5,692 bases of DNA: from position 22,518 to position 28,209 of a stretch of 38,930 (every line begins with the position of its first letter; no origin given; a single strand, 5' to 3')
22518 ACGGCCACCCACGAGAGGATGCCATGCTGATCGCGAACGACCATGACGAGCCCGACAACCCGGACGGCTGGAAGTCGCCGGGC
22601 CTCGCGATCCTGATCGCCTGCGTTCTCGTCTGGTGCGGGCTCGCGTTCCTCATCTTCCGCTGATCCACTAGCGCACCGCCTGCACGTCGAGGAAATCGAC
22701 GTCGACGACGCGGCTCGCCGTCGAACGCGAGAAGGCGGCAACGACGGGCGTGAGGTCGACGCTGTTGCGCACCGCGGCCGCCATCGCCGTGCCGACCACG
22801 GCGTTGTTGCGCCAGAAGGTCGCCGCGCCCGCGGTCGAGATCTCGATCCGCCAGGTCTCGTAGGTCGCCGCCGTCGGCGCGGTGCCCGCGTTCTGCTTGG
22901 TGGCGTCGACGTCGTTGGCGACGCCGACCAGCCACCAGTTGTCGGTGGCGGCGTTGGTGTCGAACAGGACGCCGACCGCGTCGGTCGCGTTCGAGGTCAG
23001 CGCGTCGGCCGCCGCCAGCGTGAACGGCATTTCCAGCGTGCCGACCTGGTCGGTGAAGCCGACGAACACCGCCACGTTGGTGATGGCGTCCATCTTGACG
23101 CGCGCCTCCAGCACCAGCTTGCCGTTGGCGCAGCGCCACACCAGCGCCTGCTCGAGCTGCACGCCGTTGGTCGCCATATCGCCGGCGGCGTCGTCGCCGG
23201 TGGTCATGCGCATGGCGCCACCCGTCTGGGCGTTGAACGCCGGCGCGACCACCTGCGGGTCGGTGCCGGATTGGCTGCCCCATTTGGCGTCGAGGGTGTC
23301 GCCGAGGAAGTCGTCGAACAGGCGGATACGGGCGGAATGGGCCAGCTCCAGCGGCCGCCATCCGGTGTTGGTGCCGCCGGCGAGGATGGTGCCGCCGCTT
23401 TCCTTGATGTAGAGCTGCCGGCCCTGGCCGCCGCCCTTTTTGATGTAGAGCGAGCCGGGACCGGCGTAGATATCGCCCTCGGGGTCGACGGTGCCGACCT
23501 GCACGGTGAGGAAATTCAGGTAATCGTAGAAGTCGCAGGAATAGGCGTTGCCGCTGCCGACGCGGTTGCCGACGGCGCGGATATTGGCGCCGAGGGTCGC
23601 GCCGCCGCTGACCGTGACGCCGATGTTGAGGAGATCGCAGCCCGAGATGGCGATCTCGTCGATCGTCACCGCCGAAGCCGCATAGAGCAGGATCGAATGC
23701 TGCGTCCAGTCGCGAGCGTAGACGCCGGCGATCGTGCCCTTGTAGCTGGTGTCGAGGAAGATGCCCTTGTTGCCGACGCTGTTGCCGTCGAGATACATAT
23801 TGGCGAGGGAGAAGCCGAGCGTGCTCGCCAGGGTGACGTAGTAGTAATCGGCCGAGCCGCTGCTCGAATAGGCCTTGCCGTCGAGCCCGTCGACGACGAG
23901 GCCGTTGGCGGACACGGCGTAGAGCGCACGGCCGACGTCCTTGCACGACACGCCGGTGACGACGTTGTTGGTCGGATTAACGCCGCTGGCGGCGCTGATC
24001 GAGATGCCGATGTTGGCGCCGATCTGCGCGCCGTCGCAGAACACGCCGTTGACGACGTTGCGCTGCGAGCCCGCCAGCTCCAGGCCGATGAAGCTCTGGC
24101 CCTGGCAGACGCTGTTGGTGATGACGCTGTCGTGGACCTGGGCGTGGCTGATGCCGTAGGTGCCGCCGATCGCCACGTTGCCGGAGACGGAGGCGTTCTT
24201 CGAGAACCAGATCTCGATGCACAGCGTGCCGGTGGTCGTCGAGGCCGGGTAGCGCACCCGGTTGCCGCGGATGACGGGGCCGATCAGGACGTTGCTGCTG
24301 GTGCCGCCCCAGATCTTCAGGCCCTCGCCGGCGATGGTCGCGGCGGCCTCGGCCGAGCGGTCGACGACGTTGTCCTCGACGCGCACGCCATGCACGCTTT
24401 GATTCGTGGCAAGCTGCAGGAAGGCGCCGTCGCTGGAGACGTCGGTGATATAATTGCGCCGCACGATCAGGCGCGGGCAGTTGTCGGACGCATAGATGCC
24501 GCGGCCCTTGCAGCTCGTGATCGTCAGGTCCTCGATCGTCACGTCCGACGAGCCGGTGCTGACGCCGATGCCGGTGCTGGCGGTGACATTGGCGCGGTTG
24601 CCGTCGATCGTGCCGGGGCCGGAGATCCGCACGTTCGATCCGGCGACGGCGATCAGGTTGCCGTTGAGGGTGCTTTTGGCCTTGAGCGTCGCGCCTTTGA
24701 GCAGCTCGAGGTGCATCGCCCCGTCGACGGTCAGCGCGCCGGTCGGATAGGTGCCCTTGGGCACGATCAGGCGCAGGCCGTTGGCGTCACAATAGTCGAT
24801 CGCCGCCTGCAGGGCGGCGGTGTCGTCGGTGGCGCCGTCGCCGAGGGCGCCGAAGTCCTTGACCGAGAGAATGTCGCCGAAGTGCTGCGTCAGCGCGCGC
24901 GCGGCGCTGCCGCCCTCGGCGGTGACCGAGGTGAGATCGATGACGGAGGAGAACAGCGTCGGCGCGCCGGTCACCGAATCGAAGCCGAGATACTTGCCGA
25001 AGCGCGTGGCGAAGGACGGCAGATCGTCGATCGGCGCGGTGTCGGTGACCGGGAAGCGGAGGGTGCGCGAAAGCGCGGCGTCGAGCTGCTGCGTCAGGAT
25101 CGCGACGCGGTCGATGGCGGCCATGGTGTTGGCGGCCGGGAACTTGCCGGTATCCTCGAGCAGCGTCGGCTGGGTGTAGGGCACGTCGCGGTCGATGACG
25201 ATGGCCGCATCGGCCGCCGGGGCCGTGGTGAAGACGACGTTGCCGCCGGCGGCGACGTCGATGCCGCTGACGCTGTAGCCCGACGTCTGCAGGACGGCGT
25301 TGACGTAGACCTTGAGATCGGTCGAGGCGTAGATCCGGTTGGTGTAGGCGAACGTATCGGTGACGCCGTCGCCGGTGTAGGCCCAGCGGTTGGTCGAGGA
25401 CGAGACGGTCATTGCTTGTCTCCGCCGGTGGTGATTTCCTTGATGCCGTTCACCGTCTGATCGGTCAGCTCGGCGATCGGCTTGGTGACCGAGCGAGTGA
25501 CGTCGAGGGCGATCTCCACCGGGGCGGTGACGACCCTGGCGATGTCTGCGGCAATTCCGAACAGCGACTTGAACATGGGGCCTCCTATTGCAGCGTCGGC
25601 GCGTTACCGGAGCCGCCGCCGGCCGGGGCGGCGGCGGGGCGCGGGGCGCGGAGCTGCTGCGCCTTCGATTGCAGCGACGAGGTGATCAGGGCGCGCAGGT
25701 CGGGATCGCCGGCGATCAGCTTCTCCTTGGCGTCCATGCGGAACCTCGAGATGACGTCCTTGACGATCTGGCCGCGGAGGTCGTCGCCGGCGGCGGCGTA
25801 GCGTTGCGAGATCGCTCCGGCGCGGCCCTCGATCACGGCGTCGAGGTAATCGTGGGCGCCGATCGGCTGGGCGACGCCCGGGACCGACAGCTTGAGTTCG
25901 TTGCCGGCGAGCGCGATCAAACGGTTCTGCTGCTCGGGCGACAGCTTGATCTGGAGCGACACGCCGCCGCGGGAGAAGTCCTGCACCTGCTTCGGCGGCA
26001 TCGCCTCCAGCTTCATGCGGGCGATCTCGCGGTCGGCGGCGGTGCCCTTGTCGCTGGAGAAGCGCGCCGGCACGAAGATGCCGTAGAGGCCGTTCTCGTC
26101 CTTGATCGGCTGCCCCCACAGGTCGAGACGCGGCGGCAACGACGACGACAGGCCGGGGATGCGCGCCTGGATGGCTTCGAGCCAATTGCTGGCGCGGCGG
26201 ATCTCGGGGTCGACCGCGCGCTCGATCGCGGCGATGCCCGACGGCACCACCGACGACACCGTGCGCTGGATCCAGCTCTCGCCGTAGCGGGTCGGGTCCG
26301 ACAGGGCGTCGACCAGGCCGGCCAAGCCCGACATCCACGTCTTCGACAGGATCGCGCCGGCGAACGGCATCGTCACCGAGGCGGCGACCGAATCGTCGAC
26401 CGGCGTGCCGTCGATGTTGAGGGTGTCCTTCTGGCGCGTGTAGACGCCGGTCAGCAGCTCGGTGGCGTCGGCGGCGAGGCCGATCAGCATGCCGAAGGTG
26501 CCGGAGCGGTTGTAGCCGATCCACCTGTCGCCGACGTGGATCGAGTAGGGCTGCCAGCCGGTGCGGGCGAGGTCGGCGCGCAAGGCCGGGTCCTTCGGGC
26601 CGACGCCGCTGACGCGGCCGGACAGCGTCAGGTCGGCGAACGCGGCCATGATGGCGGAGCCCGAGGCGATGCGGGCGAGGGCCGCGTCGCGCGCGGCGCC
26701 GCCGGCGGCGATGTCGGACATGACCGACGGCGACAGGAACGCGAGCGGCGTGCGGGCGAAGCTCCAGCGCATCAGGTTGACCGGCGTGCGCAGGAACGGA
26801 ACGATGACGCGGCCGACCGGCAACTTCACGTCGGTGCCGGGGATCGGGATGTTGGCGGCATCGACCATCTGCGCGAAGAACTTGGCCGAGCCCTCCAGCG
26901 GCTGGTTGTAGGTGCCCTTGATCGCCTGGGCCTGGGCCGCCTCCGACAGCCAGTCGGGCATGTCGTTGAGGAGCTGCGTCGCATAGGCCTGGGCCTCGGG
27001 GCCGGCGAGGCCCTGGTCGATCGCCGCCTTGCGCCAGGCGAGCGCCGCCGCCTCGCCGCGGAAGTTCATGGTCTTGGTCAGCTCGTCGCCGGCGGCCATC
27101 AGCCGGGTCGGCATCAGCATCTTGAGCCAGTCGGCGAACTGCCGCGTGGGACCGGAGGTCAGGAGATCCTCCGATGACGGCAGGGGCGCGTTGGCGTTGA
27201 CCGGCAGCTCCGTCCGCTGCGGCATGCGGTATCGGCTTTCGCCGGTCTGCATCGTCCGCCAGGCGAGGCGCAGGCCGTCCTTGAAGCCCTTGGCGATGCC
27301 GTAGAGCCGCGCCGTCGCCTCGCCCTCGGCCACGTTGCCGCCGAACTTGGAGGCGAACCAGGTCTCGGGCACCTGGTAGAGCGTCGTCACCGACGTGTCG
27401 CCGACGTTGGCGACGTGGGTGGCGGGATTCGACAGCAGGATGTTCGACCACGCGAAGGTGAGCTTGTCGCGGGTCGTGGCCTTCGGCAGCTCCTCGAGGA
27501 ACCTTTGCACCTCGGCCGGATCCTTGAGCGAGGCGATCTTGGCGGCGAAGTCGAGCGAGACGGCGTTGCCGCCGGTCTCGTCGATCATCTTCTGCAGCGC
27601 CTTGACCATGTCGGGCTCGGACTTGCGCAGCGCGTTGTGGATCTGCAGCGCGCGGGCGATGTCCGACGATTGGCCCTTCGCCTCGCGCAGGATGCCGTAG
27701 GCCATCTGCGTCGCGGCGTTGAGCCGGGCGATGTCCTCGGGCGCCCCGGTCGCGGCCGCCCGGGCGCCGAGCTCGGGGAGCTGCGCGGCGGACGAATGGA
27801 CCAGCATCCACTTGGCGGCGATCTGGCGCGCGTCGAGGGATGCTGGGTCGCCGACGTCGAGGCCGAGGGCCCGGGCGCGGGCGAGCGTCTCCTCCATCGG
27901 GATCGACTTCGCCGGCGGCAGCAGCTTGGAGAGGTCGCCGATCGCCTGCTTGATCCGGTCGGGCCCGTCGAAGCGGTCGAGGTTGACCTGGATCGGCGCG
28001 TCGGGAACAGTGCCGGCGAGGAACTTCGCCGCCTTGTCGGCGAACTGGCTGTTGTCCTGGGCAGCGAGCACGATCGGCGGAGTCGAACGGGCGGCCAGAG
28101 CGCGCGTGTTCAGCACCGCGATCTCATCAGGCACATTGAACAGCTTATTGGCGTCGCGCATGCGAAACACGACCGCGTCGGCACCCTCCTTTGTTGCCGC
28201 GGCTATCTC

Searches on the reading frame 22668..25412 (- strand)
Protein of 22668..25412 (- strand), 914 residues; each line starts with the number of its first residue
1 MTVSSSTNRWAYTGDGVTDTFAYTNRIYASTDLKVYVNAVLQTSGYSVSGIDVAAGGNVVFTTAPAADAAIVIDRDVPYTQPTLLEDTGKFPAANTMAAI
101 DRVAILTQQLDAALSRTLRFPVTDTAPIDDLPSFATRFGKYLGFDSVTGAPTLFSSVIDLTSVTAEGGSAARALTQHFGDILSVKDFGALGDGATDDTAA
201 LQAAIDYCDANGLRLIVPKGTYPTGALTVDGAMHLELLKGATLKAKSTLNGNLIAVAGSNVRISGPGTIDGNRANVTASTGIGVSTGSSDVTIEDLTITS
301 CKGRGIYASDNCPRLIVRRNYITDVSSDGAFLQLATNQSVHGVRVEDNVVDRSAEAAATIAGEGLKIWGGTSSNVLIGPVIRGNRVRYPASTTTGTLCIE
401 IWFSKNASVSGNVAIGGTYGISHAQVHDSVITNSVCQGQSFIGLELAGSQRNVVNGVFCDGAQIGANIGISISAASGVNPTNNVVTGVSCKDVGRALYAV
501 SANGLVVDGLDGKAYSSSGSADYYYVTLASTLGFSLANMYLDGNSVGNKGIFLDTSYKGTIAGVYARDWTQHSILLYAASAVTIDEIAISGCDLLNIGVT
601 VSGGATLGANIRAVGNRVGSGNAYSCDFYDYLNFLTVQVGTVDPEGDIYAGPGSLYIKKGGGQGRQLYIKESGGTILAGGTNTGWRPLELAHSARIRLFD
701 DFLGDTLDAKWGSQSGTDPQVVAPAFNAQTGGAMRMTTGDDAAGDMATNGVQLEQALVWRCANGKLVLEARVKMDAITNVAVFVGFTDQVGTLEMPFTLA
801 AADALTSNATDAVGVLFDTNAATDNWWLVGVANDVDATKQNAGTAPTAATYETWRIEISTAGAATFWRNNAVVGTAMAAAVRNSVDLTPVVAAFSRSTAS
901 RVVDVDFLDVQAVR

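Call 12: search_protein_families(library=phrogs, proteins=[window:22668-25412:-], max_evalue=0.001)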
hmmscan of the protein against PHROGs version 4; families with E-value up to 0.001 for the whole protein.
window:22668-25412:- (914 aa): 24 families
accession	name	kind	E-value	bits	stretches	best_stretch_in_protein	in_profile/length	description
phrog_1640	-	tail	8.1e-28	99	1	1-122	1-129/765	tail protein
phrog_13893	-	tail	3.3e-25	89.5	1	1-206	1-222/648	tail protein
phrog_28871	-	unknown function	1e-19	70.9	2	1-123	1-123/946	-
phrog_30017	-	unknown function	3.9e-18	65.8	1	1-124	1-130/1025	-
phrog_8649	-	unknown function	7e-17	62.3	1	1-121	1-128/743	-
phrog_38237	-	unknown function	1.3e-15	57.8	1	1-123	1-130/697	-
phrog_32960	-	unknown function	2.5e-15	56.8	1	1-126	1-133/762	-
phrog_6518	-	tail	3e-15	56.4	1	7-130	4-131/793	tail fiber protein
phrog_2234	-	tail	3.7e-15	56.6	1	180-275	184-291/757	tail spike protein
phrog_36601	-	tail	2e-14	53.8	1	1-124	15-145/1084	tail fiber protein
phrog_1171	-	tail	1.1e-13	51.5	1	1-203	1-221/954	tail spike protein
phrog_17220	-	unknown function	4.1e-13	49.5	1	1-125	1-132/868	-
phrog_15455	-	tail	1e-10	41.8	1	180-442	146-411/652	tail fiber protein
phrog_14558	-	tail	8.4e-10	38.5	1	159-230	82-155/740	tail spike protein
phrog_7458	-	tail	1.1e-09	38.2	1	180-258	121-209/732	tail spike protein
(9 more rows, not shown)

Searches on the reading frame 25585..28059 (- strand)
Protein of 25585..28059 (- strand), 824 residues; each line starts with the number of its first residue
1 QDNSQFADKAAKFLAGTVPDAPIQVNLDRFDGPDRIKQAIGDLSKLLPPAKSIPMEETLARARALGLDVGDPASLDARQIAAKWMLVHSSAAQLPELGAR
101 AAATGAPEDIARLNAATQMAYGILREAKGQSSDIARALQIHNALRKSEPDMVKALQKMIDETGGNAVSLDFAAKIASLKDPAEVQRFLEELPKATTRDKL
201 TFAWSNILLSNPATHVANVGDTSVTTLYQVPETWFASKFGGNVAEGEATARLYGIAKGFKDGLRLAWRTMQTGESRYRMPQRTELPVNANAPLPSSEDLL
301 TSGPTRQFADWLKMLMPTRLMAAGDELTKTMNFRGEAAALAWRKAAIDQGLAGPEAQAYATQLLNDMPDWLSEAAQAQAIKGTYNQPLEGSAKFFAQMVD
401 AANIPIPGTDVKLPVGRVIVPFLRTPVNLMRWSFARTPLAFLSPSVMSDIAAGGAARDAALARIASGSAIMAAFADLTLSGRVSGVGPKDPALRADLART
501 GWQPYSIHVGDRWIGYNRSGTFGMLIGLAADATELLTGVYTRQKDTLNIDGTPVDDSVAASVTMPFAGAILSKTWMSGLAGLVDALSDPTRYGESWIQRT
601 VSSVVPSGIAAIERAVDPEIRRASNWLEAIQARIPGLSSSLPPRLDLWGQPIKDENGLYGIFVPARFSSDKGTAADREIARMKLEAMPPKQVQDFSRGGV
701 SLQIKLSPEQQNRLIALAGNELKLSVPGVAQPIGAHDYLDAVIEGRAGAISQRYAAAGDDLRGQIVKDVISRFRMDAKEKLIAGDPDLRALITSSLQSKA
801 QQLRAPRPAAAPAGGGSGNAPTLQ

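Call 87: predict_structure(alignment_id=A6)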
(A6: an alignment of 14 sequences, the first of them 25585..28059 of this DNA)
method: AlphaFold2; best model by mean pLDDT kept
length: 824 residues; sequences in the alignment: 14
mean_pLDDT: 61.1   pTM: 0.47
mean pLDDT of the five models: 61.1, 60.4, 60.1, 57.0, 56.8
residues with pLDDT >= 90: 62; 70-90: 252; 50-70: 223; < 50: 287
segments of 3 or more residues with pLDDT < 50: 1-7, 9-14, 16-30, 43-51, 129-168, 190-214, 278-318, 402-419, 540-619, 633-637, 655-671, 809-820, 822-824
pLDDT, mean of each block of 10 residues (from residue 1): 43 43 39 57 46 56 54 52 60 71 61 59 54 37 41 36 42 59 58 39 42 54 79 81 85 88 73 51 28 31 39 44 75 91 90 88 89 84 63 53 44 44 60 75 76 84 82 78 68 57 68 59 73 61 39 38 37 36 35 35 31 39 55 50 77 46 38 73 75 78 84 91 88 91 89 88 90 92 88 82 59 40 38
secondary structure, 60 per line:
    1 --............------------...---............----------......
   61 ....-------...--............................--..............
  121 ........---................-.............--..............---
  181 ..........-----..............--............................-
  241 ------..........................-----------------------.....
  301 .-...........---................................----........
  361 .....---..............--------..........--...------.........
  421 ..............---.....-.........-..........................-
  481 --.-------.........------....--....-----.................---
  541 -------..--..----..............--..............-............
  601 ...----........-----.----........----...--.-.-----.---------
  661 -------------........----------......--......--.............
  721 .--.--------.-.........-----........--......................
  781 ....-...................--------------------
elements in order (helices of 4 or more, strands of 3 or more residues): H3-14 H33-44 H55-64 H77-104 H107-128 H132-147 H149-161 H164-177 H181-190 H196-209 H212-239 H247-272 H296-301 H303-313 H317-348 H353-365 H369-382 H391-400 E403-405 E412-414 H415-434 H438-442 H444-452 H454-479 H491-499 E506-509 E512-515 H521-537 H558-571 H574-587 H589-603 H608-615 H626-633 H674-681 E692-697 E700-705 H708-721 H735-743 H749-756 H759-784 H786-804

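Call 89: fold_search(model_id=the predicted structure, library=pdb)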
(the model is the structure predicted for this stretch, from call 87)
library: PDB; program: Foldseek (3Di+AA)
matches with E <= 10: 89; with E <= 0.001: 0
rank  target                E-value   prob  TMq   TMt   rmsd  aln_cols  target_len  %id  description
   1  4gby                  4.4e-01  0.09  0.09  0.14  25.1       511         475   14  The structure of the MFS (major facilitator superfamily) proton:xylose symporter XylE bound to D-xylose (released 2012-10-17)
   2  9bax_A                6.3e-01  0.04  0.08  0.05  31.2      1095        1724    9  PI4KA complex bound to C-terminus of EFR3A (released 2024-11-27)
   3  5m87                  1.0e+00  0.08  0.11  0.16  21.6       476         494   12  Crystal structure of Eremococcus coleocola manganese transporter (released 2017-01-11)
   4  4ja3_B                1.1e+00  0.04  0.06  0.10  22.4       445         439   13  Partially occluded inward open conformation of the xylose transporter XylE from E. coli (released 2013-05-01)
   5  5y50                  1.2e+00  0.09  0.12  0.19  22.4       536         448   14  Crystal structure of eukaryotic MATE transporter AtDTX14 (released 2017-12-06)
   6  5m8j                  1.5e+00  0.07  0.11  0.15  22.1       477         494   12  Crystal structure of Eremococcus coleocola manganese transporter mutant H236A (released 2017-01-11)
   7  7z8s_E                1.6e+00  0.05  0.10  0.07  22.9       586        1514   11  Mot1:TBP:DNA - post hydrolysis state (released 2023-03-29)
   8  9n6v_ST               1.8e+00  0.06  0.08  0.11  23.9       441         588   12  SSU processome maturation and disassembly, State A (released 2025-11-05)
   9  3wyf_C                1.8e+00  0.03  0.09  0.08  28.6       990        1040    9  Crystal structure of Xpo1p-Yrb2p-Gsp1p-GTP complex (released 2014-11-12)
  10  2ns1_A                2.2e+00  0.05  0.09  0.13  21.5       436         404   11  Crystal structure of the e. coli ammonia channel AMTB complexed with the signal transduction protein GLNK (released 2006-12-26)
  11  6qxa_B                2.3e+00  0.04  0.09  0.10  28.0       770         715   11  Structure of membrane bound pyrophosphatase from Thermotoga maritima in complex with imidodiphosphate and N-[(2-amino- (released 2019-04-10)
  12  6uwf                  2.6e+00  0.02  0.07  0.10  23.6       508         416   12  GltPh in complex with L-aspartate and sodium ions in outward-facing state (released 2020-06-03)
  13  9ayh                  2.7e+00  0.02  0.07  0.06  36.6       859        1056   11  Cryo-EM structure of human Cav3.2 with TTA-A2 (released 2024-04-24)
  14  7vf5_A                3.0e+00  0.04  0.12  0.10  21.6       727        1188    9  Human m6A-METTL associated complex (WTAP, VIRMA, and HAKAI) (released 2022-09-14)
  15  8teh_A                3.0e+00  0.02  0.09  0.11  27.6       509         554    9  Cryo-EM structure of Arabidopsis thaliana Bor1 in lipid nanodiscs (released 2024-07-10)
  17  7k5c_A                3.1e+00  0.02  0.07  0.09  54.5       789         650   13  Structure of T7 DNA ejectosome periplasmic tunnel (released 2021-07-28)
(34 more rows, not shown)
